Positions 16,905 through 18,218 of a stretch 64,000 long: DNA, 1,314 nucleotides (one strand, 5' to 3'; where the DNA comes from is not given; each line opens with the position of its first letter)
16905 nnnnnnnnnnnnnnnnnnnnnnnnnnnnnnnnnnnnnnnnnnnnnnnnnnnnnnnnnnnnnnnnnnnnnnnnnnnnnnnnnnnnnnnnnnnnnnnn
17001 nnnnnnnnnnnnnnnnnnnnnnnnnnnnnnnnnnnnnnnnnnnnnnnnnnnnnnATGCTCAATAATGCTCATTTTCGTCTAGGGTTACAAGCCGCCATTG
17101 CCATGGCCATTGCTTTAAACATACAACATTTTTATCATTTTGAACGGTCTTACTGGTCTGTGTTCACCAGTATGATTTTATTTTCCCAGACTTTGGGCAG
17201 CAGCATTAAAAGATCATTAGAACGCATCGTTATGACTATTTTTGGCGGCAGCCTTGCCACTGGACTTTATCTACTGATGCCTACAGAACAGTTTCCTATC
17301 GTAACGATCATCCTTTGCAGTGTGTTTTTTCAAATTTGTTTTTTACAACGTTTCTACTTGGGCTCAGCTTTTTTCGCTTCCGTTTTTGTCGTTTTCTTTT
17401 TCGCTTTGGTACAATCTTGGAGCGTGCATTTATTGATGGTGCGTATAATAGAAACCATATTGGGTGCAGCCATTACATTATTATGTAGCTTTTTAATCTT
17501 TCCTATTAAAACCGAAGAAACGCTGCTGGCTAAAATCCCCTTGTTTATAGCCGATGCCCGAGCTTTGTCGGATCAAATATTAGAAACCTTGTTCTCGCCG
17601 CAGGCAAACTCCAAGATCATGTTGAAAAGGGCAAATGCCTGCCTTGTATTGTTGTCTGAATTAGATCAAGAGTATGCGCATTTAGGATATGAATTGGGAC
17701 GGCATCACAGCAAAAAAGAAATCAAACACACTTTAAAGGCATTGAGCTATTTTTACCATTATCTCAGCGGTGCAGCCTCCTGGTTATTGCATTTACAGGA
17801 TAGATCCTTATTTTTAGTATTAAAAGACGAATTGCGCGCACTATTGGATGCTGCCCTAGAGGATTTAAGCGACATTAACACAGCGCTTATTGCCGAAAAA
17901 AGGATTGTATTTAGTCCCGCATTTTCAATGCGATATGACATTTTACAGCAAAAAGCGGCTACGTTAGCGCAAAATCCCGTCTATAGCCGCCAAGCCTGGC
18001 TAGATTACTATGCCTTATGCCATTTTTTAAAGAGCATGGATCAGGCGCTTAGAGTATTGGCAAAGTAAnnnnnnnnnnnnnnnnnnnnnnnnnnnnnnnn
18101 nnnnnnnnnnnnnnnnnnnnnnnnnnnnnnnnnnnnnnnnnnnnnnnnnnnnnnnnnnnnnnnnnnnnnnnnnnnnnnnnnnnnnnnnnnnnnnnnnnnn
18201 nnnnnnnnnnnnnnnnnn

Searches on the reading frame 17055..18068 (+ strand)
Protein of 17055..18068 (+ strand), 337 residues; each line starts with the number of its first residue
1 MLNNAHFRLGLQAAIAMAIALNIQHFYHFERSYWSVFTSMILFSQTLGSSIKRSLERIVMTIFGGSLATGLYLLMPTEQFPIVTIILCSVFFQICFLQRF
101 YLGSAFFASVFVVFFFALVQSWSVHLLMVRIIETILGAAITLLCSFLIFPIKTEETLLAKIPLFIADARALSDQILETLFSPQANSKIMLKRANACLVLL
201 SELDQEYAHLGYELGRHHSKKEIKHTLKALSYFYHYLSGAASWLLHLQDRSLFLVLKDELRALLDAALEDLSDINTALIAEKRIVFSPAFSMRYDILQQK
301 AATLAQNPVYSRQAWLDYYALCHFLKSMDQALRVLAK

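Call 37: search_protein_families(library=pfam, proteins=[window:17055-18068:+], max_evalue=0.00001)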
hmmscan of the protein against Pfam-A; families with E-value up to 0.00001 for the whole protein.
window:17055-18068:+ (337 aa): 3 families
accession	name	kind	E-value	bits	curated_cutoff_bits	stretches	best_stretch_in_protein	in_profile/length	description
PF13515.12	FUSC_2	-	1.4e-18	67.6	25.6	1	20-144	2-126/126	Fusaric acid resistance protein-like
PF04632.18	FUSC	-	7.7e-11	41.8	30.9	1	11-282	6-268/660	Fusaric acid resistance protein family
PF11744.14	ALMT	-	5.5e-06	26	20.6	0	31-159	40-179/471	Aluminium activated malate transporter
